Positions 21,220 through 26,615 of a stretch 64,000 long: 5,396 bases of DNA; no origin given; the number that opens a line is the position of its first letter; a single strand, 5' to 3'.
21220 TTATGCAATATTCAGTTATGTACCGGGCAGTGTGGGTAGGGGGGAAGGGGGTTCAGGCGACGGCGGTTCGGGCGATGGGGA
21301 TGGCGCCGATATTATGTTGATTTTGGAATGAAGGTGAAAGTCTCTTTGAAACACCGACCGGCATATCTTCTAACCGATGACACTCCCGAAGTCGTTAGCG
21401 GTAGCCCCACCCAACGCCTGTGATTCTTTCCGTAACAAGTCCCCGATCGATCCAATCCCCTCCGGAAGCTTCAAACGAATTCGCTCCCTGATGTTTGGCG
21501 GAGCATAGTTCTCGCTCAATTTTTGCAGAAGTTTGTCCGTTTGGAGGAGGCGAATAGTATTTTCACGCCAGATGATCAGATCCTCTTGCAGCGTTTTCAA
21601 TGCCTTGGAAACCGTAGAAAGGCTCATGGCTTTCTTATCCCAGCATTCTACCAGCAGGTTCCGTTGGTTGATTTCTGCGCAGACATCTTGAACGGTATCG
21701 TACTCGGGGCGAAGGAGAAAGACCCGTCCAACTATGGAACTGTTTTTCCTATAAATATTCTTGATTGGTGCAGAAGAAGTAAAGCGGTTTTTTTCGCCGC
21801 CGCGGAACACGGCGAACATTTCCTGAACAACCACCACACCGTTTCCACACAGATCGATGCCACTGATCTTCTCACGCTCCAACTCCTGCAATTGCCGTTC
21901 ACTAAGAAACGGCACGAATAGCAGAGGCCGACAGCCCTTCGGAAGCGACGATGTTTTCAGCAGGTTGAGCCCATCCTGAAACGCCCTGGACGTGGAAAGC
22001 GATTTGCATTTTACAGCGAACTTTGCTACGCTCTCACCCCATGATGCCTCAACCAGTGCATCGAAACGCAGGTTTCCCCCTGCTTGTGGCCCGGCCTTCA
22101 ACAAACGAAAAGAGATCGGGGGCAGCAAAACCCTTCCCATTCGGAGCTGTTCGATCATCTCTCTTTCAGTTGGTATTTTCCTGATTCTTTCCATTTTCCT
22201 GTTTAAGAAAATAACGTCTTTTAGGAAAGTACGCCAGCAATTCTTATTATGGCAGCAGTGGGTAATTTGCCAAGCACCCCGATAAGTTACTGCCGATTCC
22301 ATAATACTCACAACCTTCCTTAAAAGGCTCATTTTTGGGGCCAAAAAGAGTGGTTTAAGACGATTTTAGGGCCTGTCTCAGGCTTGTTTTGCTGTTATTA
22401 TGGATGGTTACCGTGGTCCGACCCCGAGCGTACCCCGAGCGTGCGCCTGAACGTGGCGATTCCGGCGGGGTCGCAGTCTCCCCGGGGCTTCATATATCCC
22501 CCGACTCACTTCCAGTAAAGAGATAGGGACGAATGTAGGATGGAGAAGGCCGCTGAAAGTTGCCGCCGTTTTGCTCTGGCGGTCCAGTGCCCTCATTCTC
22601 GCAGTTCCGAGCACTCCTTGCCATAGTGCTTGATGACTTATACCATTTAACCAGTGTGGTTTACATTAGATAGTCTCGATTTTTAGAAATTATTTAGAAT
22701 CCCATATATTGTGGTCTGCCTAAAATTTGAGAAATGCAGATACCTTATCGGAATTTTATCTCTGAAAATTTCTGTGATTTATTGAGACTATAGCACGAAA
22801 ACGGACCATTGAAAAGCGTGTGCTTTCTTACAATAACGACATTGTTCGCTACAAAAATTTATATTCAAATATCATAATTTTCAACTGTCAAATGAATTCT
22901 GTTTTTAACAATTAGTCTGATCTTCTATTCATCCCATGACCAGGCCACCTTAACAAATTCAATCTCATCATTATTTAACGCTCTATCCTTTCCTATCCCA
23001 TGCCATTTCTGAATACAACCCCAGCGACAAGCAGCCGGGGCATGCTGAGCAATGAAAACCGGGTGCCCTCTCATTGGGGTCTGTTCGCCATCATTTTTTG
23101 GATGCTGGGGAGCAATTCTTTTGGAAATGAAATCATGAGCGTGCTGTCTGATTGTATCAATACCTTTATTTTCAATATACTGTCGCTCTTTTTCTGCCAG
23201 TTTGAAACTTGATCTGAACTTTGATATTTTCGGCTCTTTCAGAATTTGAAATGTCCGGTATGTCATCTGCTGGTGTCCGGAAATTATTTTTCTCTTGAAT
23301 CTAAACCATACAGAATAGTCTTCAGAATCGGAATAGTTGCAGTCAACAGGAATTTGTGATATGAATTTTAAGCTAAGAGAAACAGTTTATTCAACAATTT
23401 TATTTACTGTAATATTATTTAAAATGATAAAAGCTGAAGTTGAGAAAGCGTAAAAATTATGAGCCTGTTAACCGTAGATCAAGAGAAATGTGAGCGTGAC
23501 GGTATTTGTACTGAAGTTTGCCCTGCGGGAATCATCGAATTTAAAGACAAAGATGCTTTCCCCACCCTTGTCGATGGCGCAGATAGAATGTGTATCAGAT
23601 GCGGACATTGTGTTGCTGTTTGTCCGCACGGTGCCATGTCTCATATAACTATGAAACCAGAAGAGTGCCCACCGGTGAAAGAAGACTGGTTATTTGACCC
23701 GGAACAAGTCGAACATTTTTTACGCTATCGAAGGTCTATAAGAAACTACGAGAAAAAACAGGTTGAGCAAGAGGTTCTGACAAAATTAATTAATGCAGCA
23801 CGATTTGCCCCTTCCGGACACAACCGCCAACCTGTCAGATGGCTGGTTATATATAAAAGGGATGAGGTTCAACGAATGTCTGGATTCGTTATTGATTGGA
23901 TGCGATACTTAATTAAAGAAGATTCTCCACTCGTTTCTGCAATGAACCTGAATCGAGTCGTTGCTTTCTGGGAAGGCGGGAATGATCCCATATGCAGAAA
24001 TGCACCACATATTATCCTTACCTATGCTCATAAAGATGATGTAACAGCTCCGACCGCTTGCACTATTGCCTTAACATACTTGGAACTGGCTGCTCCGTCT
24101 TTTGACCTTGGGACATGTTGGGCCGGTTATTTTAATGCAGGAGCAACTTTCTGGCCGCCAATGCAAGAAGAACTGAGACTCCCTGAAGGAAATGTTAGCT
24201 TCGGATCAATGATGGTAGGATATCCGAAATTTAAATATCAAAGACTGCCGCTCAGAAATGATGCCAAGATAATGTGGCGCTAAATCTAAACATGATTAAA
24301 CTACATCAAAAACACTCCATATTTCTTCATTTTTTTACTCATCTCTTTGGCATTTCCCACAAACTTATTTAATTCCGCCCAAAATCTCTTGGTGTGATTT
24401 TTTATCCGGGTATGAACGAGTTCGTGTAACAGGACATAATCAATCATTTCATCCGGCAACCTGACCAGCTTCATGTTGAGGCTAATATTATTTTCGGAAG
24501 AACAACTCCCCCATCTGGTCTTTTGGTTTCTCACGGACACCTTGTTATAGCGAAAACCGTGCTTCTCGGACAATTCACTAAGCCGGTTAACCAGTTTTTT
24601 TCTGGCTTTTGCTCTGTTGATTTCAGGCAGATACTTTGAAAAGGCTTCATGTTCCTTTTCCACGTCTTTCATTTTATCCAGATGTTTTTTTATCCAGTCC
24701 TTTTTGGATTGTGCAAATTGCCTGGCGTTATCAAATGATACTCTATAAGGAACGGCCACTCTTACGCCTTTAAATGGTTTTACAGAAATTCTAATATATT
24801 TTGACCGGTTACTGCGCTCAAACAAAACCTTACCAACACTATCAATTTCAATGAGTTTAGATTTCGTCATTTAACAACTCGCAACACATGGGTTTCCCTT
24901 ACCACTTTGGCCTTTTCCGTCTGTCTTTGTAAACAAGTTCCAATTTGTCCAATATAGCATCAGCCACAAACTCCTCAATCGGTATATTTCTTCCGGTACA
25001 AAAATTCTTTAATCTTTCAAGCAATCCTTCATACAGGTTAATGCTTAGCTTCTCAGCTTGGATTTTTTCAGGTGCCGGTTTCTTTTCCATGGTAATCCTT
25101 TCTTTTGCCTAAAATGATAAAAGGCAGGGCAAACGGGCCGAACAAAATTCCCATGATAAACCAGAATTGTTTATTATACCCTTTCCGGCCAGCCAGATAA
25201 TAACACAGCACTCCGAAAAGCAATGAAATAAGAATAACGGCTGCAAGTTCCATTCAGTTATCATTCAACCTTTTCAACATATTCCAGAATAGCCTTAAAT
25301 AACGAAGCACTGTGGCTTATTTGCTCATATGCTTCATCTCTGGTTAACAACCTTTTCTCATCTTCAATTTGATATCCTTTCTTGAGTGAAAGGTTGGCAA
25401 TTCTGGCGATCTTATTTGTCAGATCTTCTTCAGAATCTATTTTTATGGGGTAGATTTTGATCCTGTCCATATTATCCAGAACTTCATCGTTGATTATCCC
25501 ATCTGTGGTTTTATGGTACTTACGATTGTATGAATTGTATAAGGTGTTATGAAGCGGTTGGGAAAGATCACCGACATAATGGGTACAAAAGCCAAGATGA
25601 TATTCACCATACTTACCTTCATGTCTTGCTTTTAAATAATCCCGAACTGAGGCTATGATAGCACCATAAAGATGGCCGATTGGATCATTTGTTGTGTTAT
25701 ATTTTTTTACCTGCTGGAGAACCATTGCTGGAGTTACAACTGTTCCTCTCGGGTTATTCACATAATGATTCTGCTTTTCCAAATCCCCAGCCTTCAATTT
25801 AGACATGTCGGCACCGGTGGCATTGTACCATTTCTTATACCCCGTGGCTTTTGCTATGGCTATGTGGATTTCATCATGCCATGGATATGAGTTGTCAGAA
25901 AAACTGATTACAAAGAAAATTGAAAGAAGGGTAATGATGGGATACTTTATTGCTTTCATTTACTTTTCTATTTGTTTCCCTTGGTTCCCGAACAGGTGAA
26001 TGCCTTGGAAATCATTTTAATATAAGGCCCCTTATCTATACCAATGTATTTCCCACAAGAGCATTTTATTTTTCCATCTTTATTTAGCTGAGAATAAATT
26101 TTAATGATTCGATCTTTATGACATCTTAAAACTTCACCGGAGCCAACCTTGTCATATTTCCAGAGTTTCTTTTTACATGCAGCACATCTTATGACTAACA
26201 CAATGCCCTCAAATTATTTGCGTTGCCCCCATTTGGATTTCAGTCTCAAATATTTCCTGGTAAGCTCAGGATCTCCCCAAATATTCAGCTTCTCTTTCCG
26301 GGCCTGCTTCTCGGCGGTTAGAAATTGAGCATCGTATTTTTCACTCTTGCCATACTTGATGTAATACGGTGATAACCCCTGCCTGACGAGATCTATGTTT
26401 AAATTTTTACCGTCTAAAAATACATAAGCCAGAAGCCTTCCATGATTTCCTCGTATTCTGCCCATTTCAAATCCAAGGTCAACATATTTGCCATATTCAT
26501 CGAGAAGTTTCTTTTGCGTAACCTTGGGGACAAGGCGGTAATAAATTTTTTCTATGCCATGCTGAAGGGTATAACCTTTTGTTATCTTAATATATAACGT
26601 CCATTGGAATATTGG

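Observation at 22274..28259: A four-copy family of 130-220 bp elements bounded by imperfect inverted repeats (MITE-like or attC-like)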

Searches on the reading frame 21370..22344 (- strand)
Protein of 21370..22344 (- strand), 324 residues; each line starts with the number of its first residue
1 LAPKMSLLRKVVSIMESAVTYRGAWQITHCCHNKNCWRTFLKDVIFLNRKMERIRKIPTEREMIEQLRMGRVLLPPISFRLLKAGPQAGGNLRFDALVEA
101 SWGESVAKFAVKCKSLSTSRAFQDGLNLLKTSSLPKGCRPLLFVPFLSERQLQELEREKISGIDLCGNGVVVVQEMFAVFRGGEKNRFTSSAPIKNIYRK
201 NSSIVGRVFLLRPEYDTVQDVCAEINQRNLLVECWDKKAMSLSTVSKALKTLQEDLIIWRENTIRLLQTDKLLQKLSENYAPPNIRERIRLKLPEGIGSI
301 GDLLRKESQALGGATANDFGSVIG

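Call 11: search_protein_families(library=pfam, proteins=[window:21370-22344:-], max_evalue=0.01)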
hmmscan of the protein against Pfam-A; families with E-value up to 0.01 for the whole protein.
window:21370-22344:- (324 aa): 0 families

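Call 48: find_homologous_proteins(query=window:21370-22194:-, max_evalue=0.001)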
Query window:21370-22194:- (274 aa): 1177 proteins with E <= 0.001 among 5243 candidates; the best 120 are listed.
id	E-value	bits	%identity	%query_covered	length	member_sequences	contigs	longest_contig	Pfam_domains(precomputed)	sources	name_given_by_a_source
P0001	4.3e-145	500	88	96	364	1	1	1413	-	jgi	-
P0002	2.8e-144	497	87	96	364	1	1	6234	-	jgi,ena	-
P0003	3.0e-143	494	87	96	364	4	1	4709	-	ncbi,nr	ncbi:MAG: hypothetical protein JRC89_04955 [Deltaproteobacteria bacterium]|nr:hypothetical protein [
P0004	1.5e-142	492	87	96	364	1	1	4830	-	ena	-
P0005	2.1e-142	491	85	99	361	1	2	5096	-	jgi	jgi:hypothetical protein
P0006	2.2e-142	491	85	100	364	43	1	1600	-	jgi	-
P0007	3.2e-142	491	88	96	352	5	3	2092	-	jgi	-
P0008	5.0e-142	490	86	96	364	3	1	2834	-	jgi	-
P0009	2.0e-140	485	83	100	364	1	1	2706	-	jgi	-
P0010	3.3e-140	484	84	100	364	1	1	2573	-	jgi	jgi:hypothetical protein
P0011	1.7e-139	482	85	96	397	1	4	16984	-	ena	-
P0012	1.9e-138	478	85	96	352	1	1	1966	-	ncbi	-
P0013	3.4e-138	477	88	91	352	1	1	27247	-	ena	-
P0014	7.0e-138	476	82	98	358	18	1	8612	-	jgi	-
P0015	2.1e-137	475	82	100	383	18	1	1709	-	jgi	jgi:hypothetical protein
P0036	2.8e-127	442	76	99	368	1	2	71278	-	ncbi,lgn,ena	-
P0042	2.7e-125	435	78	95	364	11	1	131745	-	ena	-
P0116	4.8e-115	402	70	95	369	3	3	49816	-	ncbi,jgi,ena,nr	ncbi:MAG TPA: hypothetical protein VMW89_13115 [Desulfatiglandales bacterium]|nr:hypothetical protei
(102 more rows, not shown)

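Call 50: find_encoding_contigs(protein=P0042, flank=4000, max_places=3)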
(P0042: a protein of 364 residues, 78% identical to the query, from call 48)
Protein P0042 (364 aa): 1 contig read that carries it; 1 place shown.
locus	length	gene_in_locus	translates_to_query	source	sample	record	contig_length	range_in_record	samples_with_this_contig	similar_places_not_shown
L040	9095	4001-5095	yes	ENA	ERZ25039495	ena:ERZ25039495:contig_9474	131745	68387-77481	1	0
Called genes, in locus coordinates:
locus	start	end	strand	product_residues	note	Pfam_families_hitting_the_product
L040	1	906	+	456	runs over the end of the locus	PF10137:CAP12-PCTIR_TIR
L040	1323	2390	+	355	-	PF09952:AbiEi_2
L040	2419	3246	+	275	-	PF12281:NTP_transf_8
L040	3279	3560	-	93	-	PF21247:Fic-like_C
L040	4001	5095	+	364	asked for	-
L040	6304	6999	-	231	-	PF01863:YgjP-like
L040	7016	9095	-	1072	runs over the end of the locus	PF04313:HSDR_N, PF04851:ResIII, PF18766:SWI2_SNF2, PF22679:T1R_D3-like, PF11867:T1RH-like_C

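Call 51: find_encoding_contigs(protein=P0036, flank=4000, max_places=3)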
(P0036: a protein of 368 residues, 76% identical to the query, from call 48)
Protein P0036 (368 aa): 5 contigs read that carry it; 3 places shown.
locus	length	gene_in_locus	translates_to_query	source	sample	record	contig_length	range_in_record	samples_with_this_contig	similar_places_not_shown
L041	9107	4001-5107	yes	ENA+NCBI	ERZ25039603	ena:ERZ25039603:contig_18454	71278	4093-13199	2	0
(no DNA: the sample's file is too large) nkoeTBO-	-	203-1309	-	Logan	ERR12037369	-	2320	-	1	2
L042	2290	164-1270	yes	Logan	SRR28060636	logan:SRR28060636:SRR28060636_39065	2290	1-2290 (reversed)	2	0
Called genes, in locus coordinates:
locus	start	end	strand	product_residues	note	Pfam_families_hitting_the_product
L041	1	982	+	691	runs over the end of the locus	PF01138:RNase_PH, PF03725:RNase_PH_C, PF03726:PNPase, PF01138:RNase_PH, PF03725:RNase_PH_C (weak), PF00013:KH_1, PF22675:KH-I_KHDC4-BBP (faint), PF00575:S1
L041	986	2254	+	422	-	PF00675:Peptidase_M16, PF05193:Peptidase_M16_C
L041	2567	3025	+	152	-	PF22769:DCD, PF00692:dUTPase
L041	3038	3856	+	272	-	PF00753:Lactamase_B, PF23023:Anti-Pycsar_Apyc1 (weak), PF12706:Lactamase_B_2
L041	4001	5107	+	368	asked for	-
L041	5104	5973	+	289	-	-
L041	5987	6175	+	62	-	-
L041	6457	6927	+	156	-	PF13801:Metal_resist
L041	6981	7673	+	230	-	PF01209:Ubie_methyltran, PF13489:Methyltransf_23, PF13649:Methyltransf_25, PF13847:Methyltransf_31, PF08241:Methyltransf_11, PF08242:Methyltransf_12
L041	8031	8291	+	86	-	PF04945:YHS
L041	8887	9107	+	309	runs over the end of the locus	PF07603:Lcl_C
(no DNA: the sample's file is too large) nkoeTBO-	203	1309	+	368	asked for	-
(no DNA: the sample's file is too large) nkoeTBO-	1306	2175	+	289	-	-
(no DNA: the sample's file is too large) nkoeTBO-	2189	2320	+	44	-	?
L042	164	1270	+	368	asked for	-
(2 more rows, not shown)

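Call 52: find_encoding_contigs(protein=P0116, flank=4000, max_places=3)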
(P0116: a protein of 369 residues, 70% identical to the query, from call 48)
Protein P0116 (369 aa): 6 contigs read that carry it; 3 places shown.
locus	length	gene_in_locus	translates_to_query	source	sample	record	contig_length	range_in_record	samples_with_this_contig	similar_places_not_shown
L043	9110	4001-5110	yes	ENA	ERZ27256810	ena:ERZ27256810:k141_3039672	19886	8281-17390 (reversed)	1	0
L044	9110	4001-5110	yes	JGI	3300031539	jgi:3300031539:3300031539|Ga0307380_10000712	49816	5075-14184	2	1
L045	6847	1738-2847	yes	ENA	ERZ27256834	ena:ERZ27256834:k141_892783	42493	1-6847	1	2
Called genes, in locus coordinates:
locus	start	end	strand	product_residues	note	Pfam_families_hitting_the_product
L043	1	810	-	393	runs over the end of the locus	PF00534:Glycos_transf_1, PF13692:Glyco_trans_1_4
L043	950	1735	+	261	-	PF00459:Inositol_P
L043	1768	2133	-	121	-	-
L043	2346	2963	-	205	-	PF04191:PEMT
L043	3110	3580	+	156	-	PF13495:Phage_int_SAM_4 (faint)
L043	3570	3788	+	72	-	-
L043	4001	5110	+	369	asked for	-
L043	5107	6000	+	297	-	-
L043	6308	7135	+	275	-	PF13646:HEAT_2 (weak)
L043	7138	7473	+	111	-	-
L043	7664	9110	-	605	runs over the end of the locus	PF00009:GTP_EFTU, PF01926:MMR_HSR1 (weak), PF22042:EF-G_D2, PF03144:GTP_EFTU_D2, PF00679:EFG_C, PF21018:BipA_C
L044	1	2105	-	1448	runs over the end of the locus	-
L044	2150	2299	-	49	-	-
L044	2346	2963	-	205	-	PF04191:PEMT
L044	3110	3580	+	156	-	PF13495:Phage_int_SAM_4 (faint)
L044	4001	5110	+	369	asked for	-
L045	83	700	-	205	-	PF04191:PEMT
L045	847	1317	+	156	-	PF13495:Phage_int_SAM_4 (faint)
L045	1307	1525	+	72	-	-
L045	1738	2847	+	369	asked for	-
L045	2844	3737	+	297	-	-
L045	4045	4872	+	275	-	PF13646:HEAT_2 (weak)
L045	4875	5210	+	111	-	-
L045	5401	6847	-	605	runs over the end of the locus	PF00009:GTP_EFTU, PF01926:MMR_HSR1 (weak), PF22042:EF-G_D2, PF03144:GTP_EFTU_D2, PF00679:EFG_C, PF21018:BipA_C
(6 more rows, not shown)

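Call 53: search_protein_families(library=padloc, proteins=[L041:4001-5107:+, L041:5104-5973:+, L043:5107-6000:+, window:21370-22194:-], max_evalue=0.01)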
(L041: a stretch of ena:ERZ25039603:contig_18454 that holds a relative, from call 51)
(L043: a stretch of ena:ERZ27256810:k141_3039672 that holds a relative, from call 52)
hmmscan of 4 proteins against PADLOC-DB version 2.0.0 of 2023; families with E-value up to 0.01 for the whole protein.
L041:4001-5107:+ (368 aa): 0 families

L041:5104-5973:+ (289 aa): 0 families

L043:5107-6000:+ (297 aa): 0 families

window:21370-22194:- (274 aa): 0 families

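Call 54: search_protein_families(library=ncbifam, proteins=[L041:4001-5107:+, L041:5104-5973:+, L043:5107-6000:+], max_evalue=0.01)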
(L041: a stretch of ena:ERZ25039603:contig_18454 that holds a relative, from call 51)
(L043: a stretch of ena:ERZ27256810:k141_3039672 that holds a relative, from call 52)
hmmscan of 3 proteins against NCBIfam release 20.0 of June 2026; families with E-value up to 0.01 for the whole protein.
L041:4001-5107:+ (368 aa): 0 families

L041:5104-5973:+ (289 aa): 0 families

L043:5107-6000:+ (297 aa): 0 families

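Call 55: search_protein_families(library=pfam, proteins=[L041:4001-5107:+, L041:5104-5973:+, L043:5107-6000:+, L043:3110-3580:+], max_evalue=0.05)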
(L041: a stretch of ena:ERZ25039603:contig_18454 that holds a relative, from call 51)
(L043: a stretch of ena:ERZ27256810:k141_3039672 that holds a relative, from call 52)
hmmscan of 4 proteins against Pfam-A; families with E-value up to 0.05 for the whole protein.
L041:4001-5107:+ (368 aa): 4 families
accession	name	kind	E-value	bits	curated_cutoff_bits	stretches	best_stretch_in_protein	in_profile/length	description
PF13545.12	HTH_Crp_2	-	0.00012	22.4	27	1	189-222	34-68/70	Crp-like helix-turn-helix domain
PF09952.14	AbiEi_2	-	0.0049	17.6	21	1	214-356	1-138/143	Transcriptional regulator, AbiEi antitoxin, Type IV TA system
PF00392.27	GntR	-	0.027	14.6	27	0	3-21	21-39/64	Bacterial regulatory proteins, gntR family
PF05732.17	RepL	-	0.043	13.7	20.3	0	186-223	84-122/164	Firmicute plasmid replication protein (RepL)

L041:5104-5973:+ (289 aa): 0 families

L043:5107-6000:+ (297 aa): 0 families

L043:3110-3580:+ (156 aa): 1 family
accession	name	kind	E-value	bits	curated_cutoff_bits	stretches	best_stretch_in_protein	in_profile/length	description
PF13495.12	Phage_int_SAM_4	-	5.5e-10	40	27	2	29-82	22-76/85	Phage integrase, N-terminal SAM-like domain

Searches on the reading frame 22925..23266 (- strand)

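Call 11: search_protein_families(library=pfam, proteins=[window:22925-23266:-], max_evalue=0.01)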
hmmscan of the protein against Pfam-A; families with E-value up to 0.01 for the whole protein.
window:22925-23266:- (113 aa): 1 family
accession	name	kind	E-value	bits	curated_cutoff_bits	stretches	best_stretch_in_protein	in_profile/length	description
PF13811.11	DUF4186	-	1.6e-40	138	25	1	11-107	6-103/109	Domain of unknown function (DUF4186)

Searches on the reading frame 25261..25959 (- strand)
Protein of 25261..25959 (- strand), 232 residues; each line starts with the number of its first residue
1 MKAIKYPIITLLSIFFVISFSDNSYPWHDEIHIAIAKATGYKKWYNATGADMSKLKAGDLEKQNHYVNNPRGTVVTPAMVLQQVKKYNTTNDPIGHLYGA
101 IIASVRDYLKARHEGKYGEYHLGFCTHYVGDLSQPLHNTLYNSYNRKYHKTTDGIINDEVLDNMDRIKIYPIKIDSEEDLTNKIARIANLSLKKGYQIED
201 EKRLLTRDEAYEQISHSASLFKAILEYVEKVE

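Call 11: search_protein_families(library=pfam, proteins=[window:25261-25959:-], max_evalue=0.01)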
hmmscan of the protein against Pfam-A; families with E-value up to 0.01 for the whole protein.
window:25261-25959:- (232 aa): 1 family
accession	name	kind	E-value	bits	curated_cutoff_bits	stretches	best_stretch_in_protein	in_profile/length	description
PF02265.22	S1-P1_nuclease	-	1.7e-05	25.2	29.5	1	50-141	44-130/258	S1/P1 Nuclease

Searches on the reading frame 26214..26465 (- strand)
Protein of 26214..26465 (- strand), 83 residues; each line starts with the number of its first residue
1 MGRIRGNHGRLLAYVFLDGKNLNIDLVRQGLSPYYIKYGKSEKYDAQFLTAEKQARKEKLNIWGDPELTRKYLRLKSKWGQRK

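Call 11: search_protein_families(library=pfam, proteins=[window:26214-26465:-], max_evalue=0.01)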
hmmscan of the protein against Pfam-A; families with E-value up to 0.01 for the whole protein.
window:26214-26465:- (83 aa): 1 family
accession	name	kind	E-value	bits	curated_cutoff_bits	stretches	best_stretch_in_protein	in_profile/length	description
PF00565.23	SNase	-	9.5e-15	55.4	21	1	6-64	47-106/107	Staphylococcal nuclease homologue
